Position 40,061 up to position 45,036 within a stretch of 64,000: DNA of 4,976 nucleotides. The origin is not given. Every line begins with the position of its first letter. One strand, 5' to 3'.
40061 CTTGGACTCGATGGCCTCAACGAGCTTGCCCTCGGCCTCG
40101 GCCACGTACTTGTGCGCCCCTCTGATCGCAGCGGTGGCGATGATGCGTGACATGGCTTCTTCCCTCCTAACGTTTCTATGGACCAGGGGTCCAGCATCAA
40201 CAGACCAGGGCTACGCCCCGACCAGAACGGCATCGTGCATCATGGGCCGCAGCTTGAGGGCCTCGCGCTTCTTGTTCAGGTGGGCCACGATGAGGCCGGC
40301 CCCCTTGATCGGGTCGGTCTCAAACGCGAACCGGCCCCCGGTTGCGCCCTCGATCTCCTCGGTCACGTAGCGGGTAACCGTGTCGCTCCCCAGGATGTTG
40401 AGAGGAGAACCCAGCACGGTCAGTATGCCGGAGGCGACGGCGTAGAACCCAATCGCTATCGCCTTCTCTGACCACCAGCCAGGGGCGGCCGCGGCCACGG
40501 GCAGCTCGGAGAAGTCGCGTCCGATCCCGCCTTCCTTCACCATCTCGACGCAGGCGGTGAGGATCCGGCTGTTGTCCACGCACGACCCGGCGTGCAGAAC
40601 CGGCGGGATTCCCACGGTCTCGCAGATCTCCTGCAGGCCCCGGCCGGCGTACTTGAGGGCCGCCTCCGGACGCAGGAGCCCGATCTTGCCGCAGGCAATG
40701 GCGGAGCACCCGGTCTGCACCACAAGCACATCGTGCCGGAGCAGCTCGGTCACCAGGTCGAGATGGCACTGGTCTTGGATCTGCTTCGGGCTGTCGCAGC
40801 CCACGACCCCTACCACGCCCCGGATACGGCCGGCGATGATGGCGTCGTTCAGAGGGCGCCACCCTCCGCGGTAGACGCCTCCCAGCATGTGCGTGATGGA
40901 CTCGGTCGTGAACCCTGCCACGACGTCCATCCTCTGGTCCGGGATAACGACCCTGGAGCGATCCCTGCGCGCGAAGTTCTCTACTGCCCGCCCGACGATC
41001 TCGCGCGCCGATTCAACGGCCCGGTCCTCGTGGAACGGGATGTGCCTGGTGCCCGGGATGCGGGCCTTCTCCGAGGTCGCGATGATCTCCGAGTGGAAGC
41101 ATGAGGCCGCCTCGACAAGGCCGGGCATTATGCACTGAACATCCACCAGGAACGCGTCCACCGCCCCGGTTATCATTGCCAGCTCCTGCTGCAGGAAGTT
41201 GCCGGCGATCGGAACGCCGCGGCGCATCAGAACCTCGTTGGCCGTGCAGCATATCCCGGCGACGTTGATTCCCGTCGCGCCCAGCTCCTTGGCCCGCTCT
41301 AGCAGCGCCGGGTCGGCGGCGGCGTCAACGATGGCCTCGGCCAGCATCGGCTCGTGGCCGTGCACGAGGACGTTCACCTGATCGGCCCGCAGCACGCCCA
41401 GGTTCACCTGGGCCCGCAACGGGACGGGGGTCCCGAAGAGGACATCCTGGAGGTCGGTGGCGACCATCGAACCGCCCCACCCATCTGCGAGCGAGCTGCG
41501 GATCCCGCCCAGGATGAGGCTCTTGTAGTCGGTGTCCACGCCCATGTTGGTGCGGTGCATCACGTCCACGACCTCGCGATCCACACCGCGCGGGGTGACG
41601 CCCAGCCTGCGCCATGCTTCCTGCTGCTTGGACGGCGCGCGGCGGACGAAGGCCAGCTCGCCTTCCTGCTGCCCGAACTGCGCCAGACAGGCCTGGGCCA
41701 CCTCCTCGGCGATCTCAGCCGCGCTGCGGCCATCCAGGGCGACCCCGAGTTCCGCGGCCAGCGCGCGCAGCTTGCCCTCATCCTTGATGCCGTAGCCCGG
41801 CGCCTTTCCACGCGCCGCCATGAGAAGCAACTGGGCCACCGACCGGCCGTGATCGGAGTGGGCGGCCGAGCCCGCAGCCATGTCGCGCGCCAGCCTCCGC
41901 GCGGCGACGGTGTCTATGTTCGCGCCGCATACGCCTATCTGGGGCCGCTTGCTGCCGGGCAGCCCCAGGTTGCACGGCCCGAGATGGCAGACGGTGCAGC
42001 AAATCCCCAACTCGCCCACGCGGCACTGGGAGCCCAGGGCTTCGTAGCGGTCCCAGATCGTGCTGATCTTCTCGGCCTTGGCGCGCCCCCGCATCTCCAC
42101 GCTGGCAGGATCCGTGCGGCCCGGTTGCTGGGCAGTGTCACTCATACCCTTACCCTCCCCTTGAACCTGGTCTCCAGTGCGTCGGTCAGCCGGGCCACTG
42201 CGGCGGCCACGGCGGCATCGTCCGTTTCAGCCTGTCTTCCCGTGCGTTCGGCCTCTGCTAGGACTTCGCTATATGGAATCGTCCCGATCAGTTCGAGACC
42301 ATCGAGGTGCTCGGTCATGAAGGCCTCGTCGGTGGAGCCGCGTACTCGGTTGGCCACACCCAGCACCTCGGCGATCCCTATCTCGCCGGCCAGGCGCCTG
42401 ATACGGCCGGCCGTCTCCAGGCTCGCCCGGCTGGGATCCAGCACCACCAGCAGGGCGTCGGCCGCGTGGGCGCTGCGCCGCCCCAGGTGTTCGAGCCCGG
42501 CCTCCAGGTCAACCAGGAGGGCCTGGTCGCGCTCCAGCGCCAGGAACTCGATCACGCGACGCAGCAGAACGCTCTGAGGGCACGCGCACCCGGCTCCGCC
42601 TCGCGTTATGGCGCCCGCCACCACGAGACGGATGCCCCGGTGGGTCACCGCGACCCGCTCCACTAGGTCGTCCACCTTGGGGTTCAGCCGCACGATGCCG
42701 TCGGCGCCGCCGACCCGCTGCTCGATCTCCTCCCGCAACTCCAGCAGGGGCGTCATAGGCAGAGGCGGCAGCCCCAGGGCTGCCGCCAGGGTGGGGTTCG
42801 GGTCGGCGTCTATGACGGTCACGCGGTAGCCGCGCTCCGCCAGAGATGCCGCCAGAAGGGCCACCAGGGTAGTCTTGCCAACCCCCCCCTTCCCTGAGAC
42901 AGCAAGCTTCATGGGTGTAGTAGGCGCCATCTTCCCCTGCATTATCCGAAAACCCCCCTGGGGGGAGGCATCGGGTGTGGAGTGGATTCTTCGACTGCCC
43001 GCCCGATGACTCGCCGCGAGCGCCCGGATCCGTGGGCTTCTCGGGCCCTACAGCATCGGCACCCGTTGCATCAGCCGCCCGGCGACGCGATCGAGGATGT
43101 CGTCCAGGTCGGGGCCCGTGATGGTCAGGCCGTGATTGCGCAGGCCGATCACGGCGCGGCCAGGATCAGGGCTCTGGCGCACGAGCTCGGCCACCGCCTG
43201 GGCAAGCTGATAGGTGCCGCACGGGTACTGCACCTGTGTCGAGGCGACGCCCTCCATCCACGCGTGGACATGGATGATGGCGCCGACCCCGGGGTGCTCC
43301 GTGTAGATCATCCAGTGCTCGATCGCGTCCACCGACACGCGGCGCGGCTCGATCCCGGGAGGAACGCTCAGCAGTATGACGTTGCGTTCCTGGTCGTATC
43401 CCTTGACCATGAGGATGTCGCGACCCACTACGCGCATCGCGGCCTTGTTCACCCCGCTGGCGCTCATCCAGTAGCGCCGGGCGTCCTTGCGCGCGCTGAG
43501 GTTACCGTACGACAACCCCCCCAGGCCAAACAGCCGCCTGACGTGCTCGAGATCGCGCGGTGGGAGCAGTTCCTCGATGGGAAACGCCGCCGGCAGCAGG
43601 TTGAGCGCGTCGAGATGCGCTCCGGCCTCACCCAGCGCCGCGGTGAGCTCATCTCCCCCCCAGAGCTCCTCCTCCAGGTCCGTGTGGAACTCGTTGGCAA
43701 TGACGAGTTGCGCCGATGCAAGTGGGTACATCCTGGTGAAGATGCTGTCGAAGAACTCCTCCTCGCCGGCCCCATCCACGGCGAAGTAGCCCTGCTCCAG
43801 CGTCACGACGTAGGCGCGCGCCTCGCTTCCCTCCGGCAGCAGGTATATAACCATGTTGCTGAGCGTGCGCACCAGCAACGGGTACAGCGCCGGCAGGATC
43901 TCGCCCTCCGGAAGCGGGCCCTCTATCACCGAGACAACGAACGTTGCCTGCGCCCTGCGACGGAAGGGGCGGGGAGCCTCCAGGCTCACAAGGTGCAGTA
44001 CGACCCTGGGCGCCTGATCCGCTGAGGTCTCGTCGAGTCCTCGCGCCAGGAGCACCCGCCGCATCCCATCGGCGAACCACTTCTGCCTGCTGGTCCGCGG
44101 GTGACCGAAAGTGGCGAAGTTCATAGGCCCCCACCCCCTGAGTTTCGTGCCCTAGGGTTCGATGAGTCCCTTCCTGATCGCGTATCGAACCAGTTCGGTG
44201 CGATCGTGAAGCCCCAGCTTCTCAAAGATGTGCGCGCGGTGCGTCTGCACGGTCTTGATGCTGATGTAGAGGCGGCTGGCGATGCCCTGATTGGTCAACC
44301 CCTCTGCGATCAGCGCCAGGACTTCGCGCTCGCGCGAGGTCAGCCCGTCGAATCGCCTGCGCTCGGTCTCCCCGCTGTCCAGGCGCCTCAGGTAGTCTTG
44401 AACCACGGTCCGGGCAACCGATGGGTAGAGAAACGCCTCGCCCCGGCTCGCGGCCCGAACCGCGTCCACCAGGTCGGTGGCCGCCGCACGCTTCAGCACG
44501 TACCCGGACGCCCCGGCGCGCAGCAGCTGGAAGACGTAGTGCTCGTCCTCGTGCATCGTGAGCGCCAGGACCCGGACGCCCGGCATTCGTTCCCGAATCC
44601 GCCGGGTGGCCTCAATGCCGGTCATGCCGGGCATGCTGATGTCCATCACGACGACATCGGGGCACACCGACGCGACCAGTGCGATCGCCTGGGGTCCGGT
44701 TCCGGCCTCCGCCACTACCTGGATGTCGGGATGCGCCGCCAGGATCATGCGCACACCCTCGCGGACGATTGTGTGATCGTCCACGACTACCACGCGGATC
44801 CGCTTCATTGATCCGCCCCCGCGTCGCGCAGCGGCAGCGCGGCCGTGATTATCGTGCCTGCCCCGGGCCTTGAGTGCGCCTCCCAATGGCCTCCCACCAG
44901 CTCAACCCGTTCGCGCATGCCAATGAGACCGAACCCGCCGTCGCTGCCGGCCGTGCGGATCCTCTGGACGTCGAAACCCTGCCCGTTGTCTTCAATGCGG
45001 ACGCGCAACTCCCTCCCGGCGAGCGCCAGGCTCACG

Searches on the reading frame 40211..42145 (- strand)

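Call 70: search_protein_families(library=pfam, proteins=[window:40211-42145:-], max_evalue=0.00001)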
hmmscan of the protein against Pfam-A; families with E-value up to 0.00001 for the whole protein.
window:40211-42145:- (644 aa): 1 family
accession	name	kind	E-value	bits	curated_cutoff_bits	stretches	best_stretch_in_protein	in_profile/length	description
PF03063.25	Prismane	-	1.5e-160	535.7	27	1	48-612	1-512/513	Prismane/CO dehydrogenase family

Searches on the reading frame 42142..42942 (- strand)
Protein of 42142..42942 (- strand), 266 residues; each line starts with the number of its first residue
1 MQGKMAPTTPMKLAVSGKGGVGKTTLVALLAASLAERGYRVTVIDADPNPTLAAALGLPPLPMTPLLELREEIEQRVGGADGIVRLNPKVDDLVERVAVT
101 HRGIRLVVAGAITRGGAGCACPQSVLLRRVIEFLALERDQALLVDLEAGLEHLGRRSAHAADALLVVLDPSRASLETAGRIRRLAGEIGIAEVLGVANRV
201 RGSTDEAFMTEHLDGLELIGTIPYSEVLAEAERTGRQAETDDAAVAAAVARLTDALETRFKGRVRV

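Call 70: search_protein_families(library=pfam, proteins=[window:42142-42942:-], max_evalue=0.00001)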
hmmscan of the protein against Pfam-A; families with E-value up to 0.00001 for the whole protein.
window:42142-42942:- (266 aa): 7 families
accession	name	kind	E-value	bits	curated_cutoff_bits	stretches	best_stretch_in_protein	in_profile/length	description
PF01656.29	CbiA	-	9.8e-19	68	25.4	1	14-236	3-123/125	CobQ/CobB/MinD/ParA nucleotide binding domain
PF13614.12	AAA_31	-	1.8e-10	41.5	27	1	17-58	9-50/177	AAA domain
PF10609.15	ParA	-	8.7e-10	38.9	27.1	1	14-47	8-41/246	NUBPL iron-transfer P-loop NTPase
PF02374.21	ArsA_ATPase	-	6.7e-09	35.8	24.3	1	14-55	5-46/305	Anion-transporting ATPase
PF00142.24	Fer4_NifH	-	1.5e-06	28.3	25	0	11-49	1-39/271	4Fe-4S iron sulfur cluster binding proteins, NifH/frxC family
PF13191.12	AAA_16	-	3.1e-06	28.2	32.6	0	13-169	27-139/167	AAA ATPase domain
PF03308.22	MeaB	-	6.3e-06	25.8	23.1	0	12-50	35-73/273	Methylmalonyl Co-A mutase-associated GTPase MeaB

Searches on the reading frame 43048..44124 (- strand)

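Call 70: search_protein_families(library=pfam, proteins=[window:43048-44124:-], max_evalue=0.00001)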
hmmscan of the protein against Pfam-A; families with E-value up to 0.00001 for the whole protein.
window:43048-44124:- (358 aa): 1 family
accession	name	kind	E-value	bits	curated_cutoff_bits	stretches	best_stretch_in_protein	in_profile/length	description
PF00596.27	Aldolase_II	-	8.8e-15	55.5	22.2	1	200-346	14-171/183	Class II Aldolase and Adducin N-terminal domain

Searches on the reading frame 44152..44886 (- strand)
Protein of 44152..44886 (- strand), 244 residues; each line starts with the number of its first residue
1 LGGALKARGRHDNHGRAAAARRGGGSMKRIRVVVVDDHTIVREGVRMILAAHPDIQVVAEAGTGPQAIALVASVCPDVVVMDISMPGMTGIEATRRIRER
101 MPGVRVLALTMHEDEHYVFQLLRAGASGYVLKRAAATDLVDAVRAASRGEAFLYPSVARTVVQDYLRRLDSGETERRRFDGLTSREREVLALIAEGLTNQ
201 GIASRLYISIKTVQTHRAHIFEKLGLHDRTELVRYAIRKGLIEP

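Call 70: search_protein_families(library=pfam, proteins=[window:44152-44886:-], max_evalue=0.00001)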
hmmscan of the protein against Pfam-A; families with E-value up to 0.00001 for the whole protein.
window:44152-44886:- (244 aa): 3 families
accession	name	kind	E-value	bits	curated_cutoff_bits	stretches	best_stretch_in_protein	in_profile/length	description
PF00072.30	Response_reg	-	3.6e-29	101.6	30.2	1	32-144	1-111/111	Response regulator receiver domain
PF00196.25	GerE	-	2.3e-21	75.6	23.5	1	181-236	2-57/57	Bacterial regulatory proteins, luxR family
PF08281.18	Sigma70_r4_2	-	5.8e-06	26.3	25.7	0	179-223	8-53/54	Sigma-70, region 4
